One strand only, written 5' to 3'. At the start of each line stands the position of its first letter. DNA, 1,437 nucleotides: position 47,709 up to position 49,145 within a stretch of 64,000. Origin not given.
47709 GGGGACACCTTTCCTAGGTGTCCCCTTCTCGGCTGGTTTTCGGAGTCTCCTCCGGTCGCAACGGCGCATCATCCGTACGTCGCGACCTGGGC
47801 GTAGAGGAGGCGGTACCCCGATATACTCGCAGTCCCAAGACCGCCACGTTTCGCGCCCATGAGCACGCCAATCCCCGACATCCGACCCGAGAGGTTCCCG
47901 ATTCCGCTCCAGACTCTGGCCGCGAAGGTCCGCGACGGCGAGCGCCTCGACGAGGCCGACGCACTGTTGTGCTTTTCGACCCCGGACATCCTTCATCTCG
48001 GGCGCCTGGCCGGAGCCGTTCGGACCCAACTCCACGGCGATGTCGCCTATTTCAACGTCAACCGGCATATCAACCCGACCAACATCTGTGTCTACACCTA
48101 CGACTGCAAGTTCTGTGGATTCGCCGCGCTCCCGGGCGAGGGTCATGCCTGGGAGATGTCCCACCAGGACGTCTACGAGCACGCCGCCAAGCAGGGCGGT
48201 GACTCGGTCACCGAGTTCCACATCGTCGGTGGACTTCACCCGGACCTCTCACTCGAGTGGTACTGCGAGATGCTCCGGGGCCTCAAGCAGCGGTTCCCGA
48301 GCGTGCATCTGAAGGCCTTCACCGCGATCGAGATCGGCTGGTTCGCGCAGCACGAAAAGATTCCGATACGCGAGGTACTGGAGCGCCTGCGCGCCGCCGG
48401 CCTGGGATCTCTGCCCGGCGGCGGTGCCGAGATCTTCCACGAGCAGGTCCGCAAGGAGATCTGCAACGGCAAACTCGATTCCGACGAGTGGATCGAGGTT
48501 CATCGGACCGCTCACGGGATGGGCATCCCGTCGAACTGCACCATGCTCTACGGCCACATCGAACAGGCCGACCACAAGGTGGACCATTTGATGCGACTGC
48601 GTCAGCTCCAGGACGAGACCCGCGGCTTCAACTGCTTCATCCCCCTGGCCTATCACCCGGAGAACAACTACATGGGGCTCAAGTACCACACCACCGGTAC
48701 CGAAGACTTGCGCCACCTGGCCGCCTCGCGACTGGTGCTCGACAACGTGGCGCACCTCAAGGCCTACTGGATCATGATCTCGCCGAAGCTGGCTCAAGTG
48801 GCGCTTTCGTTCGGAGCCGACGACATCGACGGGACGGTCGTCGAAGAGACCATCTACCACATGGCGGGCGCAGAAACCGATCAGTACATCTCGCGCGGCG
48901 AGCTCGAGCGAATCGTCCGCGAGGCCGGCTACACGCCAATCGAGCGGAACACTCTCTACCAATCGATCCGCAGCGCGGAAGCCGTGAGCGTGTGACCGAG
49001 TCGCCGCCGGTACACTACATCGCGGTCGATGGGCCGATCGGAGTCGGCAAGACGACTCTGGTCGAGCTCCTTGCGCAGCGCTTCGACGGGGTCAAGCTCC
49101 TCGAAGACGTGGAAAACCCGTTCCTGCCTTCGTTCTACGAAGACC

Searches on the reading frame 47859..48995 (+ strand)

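Call 42: search_protein_families(library=pfam, proteins=[window:47859-48995:+], max_evalue=0.000001)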
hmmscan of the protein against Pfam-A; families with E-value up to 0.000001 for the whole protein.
window:47859-48995:+ (378 aa): 2 families
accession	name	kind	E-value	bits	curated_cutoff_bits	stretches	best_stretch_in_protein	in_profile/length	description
PF19288.4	CofH_C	-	1.9e-17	63.7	27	1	255-373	2-122/125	CofH/MqnC C-terminal region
PF04055.27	Radical_SAM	-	2.3e-15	57.6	29.5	1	71-247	1-165/166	Radical SAM superfamily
